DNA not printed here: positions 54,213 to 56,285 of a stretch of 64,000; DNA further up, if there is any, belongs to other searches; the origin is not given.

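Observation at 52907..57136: Kinase, pseudokinase, then TPR/PEGA partner in tandem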

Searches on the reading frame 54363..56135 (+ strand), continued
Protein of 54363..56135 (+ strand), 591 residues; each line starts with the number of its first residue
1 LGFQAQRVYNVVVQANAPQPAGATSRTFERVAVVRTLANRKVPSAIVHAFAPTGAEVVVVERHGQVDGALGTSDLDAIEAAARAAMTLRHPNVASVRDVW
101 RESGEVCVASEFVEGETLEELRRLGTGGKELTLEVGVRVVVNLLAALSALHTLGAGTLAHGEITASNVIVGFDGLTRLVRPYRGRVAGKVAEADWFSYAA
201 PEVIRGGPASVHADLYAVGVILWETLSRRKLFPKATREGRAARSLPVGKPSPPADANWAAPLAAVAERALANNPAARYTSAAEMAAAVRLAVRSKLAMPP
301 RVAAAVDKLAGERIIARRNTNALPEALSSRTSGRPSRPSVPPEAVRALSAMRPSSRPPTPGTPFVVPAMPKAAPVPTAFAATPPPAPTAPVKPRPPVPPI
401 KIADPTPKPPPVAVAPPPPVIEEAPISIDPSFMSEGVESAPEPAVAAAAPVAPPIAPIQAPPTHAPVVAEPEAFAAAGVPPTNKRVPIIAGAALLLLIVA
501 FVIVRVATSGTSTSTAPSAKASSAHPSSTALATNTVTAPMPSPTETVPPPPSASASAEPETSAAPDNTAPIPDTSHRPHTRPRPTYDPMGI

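Call 28: predict_structure(alignment_id=A3)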
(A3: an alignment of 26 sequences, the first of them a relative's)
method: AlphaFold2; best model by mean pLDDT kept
length: 584 residues; sequences in the alignment: 26
mean_pLDDT: 71.9   pTM: 0.58
mean pLDDT of the five models: 71.9, 70.2, 69.1, 67.1, 64.7
residues with pLDDT >= 90: 224; 70-90: 108; 50-70: 97; < 50: 155
segments of 3 or more residues with pLDDT < 50: 1-4, 319-328, 368-375, 377-379, 381-384, 414-418, 420-422, 425-446, 448-454, 456-475, 503-509, 511-518, 520-531, 535-542, 544-570
pLDDT, mean of each block of 10 residues (from residue 1): 49 64 90 90 91 90 91 94 96 93 95 89 86 97 85 93 96 93 90 93 96 97 90 83 91 96 96 97 87 90 90 71 45 76 74 57 52 44 52 59 53 49 43 38 42 42 40 54 87 84 46 38 38 40 40 38 42 54 51
secondary structure, 60 per line:
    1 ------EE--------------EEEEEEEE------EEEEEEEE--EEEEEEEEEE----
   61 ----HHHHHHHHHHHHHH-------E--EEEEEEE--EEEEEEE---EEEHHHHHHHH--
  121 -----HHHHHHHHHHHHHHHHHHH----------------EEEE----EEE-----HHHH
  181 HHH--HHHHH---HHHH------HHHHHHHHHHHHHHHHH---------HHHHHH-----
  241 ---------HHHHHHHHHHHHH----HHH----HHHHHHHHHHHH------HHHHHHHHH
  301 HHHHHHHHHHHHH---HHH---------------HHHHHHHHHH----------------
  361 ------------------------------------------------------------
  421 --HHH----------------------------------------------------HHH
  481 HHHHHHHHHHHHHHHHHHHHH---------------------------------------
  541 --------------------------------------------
elements in order: E23-30 E37-44 E47-56 H65-78 E89-95 E98-104 E108-110 H111-118 H126-144 E161-164 E169-171 H177-183 H186-190 H194-197 H204-220 H230-235 H250-262 H274-285 H292-313 H335-344 H478-501

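Call 30: search_protein_families(library=pfam, proteins=[L001:2248-3741:-, L001:7755-8768:+, L001:8771-9313:+, L001:9739-10491:-, L001:1970-2251:-], max_evalue=0.1)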
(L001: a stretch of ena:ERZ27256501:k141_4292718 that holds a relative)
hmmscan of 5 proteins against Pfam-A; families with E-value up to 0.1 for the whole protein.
L001:2248-3741:- (497 aa): 1 family
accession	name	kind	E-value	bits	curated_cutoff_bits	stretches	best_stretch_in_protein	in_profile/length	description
PF04508.17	Pox_A_type_inc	-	0.036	14.4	21.4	0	127-141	9-23/23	Viral A-type inclusion protein repeat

L001:7755-8768:+ (337 aa): 1 family
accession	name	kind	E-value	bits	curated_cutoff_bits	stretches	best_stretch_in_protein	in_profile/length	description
PF13432.12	TPR_16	-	0.012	16.5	32.7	1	44-103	2-61/65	Tetratricopeptide repeat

L001:8771-9313:+ (180 aa): 0 families

L001:9739-10491:- (250 aa): 0 families

L001:1970-2251:- (93 aa): 0 families

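Call 32: fold_search(model_id=the predicted structure, library=pdb)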
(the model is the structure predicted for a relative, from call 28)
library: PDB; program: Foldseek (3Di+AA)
matches with E <= 10: 2000; with E <= 0.001: 1998
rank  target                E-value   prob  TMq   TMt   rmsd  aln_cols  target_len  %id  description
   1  3oro                  7.0e-14  1.00  0.37  0.74   4.6       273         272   23  Mycobacterium tuberculosis PknB kinase domain L33D mutant (crystal form 4) (released 2010-12-15)
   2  6i2p_A                8.2e-14  1.00  0.35  0.70   6.0       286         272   22  Crystal structure of the Mycobacterium tuberculosis PknB kinase domain (L33E mutant) in complex with its substrate Gar (released 2019-05-22)
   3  4uy9_B                1.4e-13  1.00  0.36  0.63  10.9       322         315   18  Structure of MLK1 kinase domain with leucine zipper 1 (released 2015-09-30)
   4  4ow8                  2.6e-13  1.00  0.39  0.77   4.0       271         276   23  Crystal structure of kinase domain of PknA from Mtb (released 2015-02-04)
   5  9ymt                  3.3e-13  1.00  0.39  0.80   3.5       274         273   20  Staphylococcus aureus serine/threonine kinase Stk1 with inhibitor GW779439X (released 2026-03-11)
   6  4eqm_A                5.7e-13  1.00  0.39  0.80   5.0       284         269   19  Structural analysis of Staphylococcus aureus serine/threonine kinase PknB (released 2012-06-27)
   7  6fu5_A                7.5e-13  1.00  0.36  0.68   6.5       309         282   16  Structure of the kinase domain of human RIPK2 in complex with the inhibitor CSLP18 (released 2018-04-25)
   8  4uy9_A                8.0e-13  1.00  0.36  0.63  10.8       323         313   20  Structure of MLK1 kinase domain with leucine zipper 1 (released 2015-09-30)
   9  8a66_A                8.4e-13  1.00  0.36  0.72   5.3       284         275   14  Crystal structure of MST2 in complex with XMU-MP-1 (released 2022-07-20)
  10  6s1f_C                8.9e-13  1.00  0.38  0.71   5.8       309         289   17  Structure of the kinase domain of human RIPK2 in complex with the inhibitor CSLP3 (released 2019-10-16)
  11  5j7b_A                9.4e-13  1.00  0.38  0.74   4.9       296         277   18  The identification and pharmacological characterization of 6-(tert-butylsulfonyl)-N-(5-fluoro-1H-indazol-3-yl)quinolin (released 2016-05-18)
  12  5xvf                  1.0e-12  1.00  0.37  0.70   5.7       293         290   18  Crystal Structure of PAK4 in complex with inhibitor CZH062 (released 2018-02-07)
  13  6rn8_B                1.1e-12  1.00  0.39  0.75   4.3       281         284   18  RIP2 Kinase Catalytic Domain complex with 2(4[(1,3benzothiazol5yl)amino]6(2methylpropane2sulfonyl)quinazolin7yl)oxy)et (released 2019-07-17)
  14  5ar5_B                1.1e-12  1.00  0.37  0.71   4.2       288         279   19  RIP2 Kinase Catalytic Domain (1 - 310) complex with Benzimidazole (released 2015-10-21)
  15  7naa_B                1.1e-12  1.00  0.33  0.73   5.4       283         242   21  Crystal structure of Mycobacterium tuberculosis H37Rv PknF kinase domain (released 2021-08-04)
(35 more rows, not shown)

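Call 64: search_protein_families(library=ncbifam, proteins=[L001:2248-3741:-, L001:8771-9313:+, L001:9739-10491:-, L001:3873-4562:+, L001:4584-5960:+], max_evalue=0.01)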
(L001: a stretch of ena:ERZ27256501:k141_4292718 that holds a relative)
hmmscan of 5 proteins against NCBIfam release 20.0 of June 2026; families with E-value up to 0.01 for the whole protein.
L001:2248-3741:- (497 aa): 1 family
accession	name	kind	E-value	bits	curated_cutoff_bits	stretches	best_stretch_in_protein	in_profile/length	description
NF008121.0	PRK10869.1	equivalog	0.0028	16.2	418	1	30-147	259-376/553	DNA repair protein RecN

L001:8771-9313:+ (180 aa): 0 families

L001:9739-10491:- (250 aa): 1 family
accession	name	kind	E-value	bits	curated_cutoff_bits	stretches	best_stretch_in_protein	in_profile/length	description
TIGR03296.1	M6dom_TIGR03296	domain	0.00012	22.1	110.8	1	150-190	145-187/286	M6 family metalloprotease domain-containing protein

L001:3873-4562:+ (229 aa): 103 families (the best 25 are shown)
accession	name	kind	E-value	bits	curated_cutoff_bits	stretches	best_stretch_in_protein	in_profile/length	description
TIGR02154.1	PhoB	equivalog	2.6e-72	242.8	296.2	1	2-223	3-225/226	phosphate regulon transcriptional regulator PhoB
NF053854.1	RespRegPhoBBctds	equivalog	2.2e-62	210.4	270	1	4-223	1-224/225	two-component system response regulator PhoB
NF008296.0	PRK11083.1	equivalog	7e-61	205.5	273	1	2-223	4-225/228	two-component system response regulator CreB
NF040689.1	MtrAB_MtrA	equivalog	2e-58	197.3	300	1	4-222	1-217/219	MtrAB system response regulator MtrA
NF040534.1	resp_reg_YycF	equivalog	2.4e-58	197.1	340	1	3-223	2-227/231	response regulator YycF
NF045944.1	ResRegRpaBCyano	equivalog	6.8e-55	185.9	330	1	5-223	1-227/229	response regulator transcription factor RpaB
NF007982.1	PRK10710.1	equivalog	2.6e-53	181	380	1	2-225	8-229/235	envelope stress response regulator BaeR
NF041733.1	resp_reg_CseB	equivalog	9.4e-53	178.9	350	1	3-223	2-226/228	two-component system response regulator CseB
NF007546.0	PRK10161.1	equivalog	1e-51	175.7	471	1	3-224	4-226/229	phosphate response regulator transcription factor PhoB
TIGR01387.1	cztR_silR_copR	subfamily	2e-51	174.8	279.2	1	4-222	1-217/218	heavy metal response regulator transcription factor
NF007005.1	PRK09468.1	equivalog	5.6e-46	156.9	331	1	2-224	4-232/237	osmolarity response regulator transcription factor OmpR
NF033117.2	vanR_ACDEGLN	exception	1.2e-45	155.8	350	1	4-222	1-224/226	VanR-ABDEGLN family response regulator transcription factor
NF008567.0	PRK11517.1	equivalog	1.5e-45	155.3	353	1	3-224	2-219/223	response regulator transcription factor HprR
NF012227.0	AdeR_RR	equivalog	2.4e-44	151.6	340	1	3-224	13-237/239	efflux system response regulator transcription factor AdeR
NF041734.1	resp_reg_RppA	equivalog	4.3e-44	150.6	250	1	3-224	2-228/229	two-component system response regulator RppA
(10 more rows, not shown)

L001:4584-5960:+ (458 aa): 17 families
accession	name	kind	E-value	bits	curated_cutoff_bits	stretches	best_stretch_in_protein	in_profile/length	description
NF033483.0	PknB_PASTA_kin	equivalog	2.2e-62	211.9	450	1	14-294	2-270/563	Stk1 family PASTA domain-containing Ser/Thr kinase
NF052427.1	StpK7MSMEG_1200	equivalog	3.2e-36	125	900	1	20-363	8-337/601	serine/threonine protein kinase StpK7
TIGR03903.1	TOMM_kin_cyc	equivalog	6.5e-31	107.1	705.75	1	43-240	3-197/1267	TOMM system kinase/cyclase fusion protein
NF047741.1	antiphage_MADS6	equivalog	1.2e-30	106.6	460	2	122-294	298-462/612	methylation-associated defense system protein kinase MAD6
NF033442.0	BREX_PglW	equivalog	1.8e-21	75.6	990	1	12-288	505-765/1391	BREX system serine/threonine kinase PglW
NF053615.1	SerThrKinAfsKStmc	equivalog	8.1e-21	74.4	1300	1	27-308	21-283/809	protein serine/threonine kinase AfsK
NF038150.1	lanthi_synth_IV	equivalog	4.1e-19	68.4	650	1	94-295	264-459/851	class IV lanthionine synthetase LanL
NF009651.0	PRK13184.1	equivalog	2.2e-17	62.4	839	1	21-280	4-278/932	serine/threonine-protein kinase PknD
NF043056.1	T4SS_LegK1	equivalog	1.3e-12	47.1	550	1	87-219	143-277/516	Dot/Icm T4SS effector kinase LegK1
NF038151.1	lanthi_synth_III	equivalog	3.9e-09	35.5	575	1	90-227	291-424/833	class III lanthionine synthetase LanKC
NF058632.1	SerThrKinPrkT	equivalog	1.3e-06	27.7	280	1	17-175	19-163/322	serine/threonine protein kinase PrkT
TIGR03724.2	arch_bud32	equivalog_domain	0.00038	20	125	1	98-185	68-139/193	KEOPS complex kinase/ATPase Bud32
NF011460.0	PRK14879.1-1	equivalog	0.0006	19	199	1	99-184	87-164/232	Kae1-associated kinase Bud32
NF011464.0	PRK14879.1-7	equivalog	0.0021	17.8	246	1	96-179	79-151/221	Kae1-associated kinase Bud32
TIGR01982.1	UbiB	equivalog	0.0024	16.5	487.55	0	99-178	233-305/436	2-polyprenylphenol 6-hydroxylase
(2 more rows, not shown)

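Call 79: search_solved_structures(query=L001:2248-3741:-, max_evalue=1)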
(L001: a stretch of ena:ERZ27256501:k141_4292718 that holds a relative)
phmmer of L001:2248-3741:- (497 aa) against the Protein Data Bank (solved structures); distinct sequences matched with E-value up to 1: 6.
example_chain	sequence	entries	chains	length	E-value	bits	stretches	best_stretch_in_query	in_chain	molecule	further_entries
8bu0_A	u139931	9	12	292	0.00012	24.7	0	143-200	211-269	Consensus tetratricopeptide repeat protein | Crystal structure of an 8-repeat consensus TPR superhelix with Zinc. | Monomer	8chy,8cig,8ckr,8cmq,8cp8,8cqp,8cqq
9qhc_A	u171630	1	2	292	0.02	17.3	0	131-194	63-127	Engineered tetratricopeptide repeat protein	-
8ch0_A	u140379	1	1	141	0.023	17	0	142-193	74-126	Consensus tetratricopeptide repeat protein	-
2fo7_A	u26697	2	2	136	0.032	16.6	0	142-193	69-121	SYNTHETIC CONSENSUS TPR PROTEIN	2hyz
7obi_A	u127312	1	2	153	0.045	16.1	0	136-191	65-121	CTPR-rv4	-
1b70_A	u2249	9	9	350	0.91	11.8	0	44-161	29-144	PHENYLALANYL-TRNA SYNTHETASE | PROTEIN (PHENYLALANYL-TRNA SYNTHETASE) | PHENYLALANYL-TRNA SYNTHETASE ALPHA CHAIN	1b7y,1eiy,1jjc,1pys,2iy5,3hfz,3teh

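Call 80: search_protein_families(library=padloc, proteins=[L001:2248-3741:-, P0001, L001:8771-9313:+], max_evalue=0.01)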
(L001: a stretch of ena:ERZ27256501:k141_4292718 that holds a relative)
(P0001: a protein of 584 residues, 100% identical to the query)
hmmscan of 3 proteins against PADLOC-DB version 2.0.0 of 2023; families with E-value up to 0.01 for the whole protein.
L001:2248-3741:- (497 aa): 2 families
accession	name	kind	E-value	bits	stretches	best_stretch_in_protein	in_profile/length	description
PDLC05027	PDC-S48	-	3.3e-05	21.2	1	35-79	275-319/411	-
PDLC05028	PDC-S48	-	0.00079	16.1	1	33-107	244-316/512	-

P0001 (584 aa): 25 families
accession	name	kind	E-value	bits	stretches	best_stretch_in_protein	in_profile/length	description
PDLC04042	PD-T4-6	-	2.7e-27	94.2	1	75-288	60-276/292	-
PDLC04053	PD-T4-6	-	3.4e-24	83.9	1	72-300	57-287/311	-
PDLC04138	mad6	-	4.2e-23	80.1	1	67-284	95-314/659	mads_6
PDLC04047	PD-T4-6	-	6.8e-19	66.1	2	190-294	177-282/327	-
PDLC04039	PD-T4-6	-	1.1e-18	65.5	1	74-392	64-376/458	-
PDLC04043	PD-T4-6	-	1.9e-18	64.8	1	74-303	65-298/452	-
PDLC04061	PD-T4-6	-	1.8e-17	62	2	191-288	189-287/510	-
PDLC04041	PD-T4-6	-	1.4e-16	58.8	1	75-327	79-336/443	-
PDLC04055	PD-T4-6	-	4.6e-16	56.7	1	74-294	120-344/496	-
PDLC04057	PD-T4-6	-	1.1e-15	55.6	1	75-287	59-273/443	-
PDLC04052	PD-T4-6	-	6.6e-14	50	1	75-301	60-293/496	-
PDLC04054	PD-T4-6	-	7.4e-14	49.9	1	74-298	60-288/347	-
PDLC04060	PD-T4-6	-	1.8e-13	48.3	1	75-282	59-267/486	-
PDLC04064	PD-T4-6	-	8.8e-13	45.9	1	74-286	70-282/369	-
PDLC04048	PD-T4-6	-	1.5e-12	45.6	1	72-282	59-270/354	-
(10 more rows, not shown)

L001:8771-9313:+ (180 aa): 0 families

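Call 89: search_protein_representatives(alignment_id=A3)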
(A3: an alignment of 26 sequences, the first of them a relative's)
Query: 26 sequences, 580 profile positions. Proteins with E-value up to 0.001 (for the whole library): 521644; up to 1e-10: 168378; up to 1e-30: 3763. The best 150 are listed.
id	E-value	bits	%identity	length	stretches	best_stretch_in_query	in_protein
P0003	7.2e-236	801.4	-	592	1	2-580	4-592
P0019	7.0e-208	709.0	-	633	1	7-580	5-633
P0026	5.1e-203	692.9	-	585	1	4-580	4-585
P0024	2.3e-200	684.2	-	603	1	9-580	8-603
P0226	2.6e-180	617.9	-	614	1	8-580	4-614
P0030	3.6e-180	617.5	-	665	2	8-462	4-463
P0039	9.5e-180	616.1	-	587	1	3-580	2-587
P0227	5.1e-147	508.0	-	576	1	9-580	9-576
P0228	9.7e-126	437.7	-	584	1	12-580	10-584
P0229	3.1e-85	304.0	-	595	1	15-580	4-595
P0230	2.0e-83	298.0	-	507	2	56-311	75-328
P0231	4.6e-80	286.9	-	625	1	19-558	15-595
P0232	1.7e-79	285.0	-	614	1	17-580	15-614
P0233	2.8e-79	284.3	-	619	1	6-580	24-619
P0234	3.2e-75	270.9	-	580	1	24-580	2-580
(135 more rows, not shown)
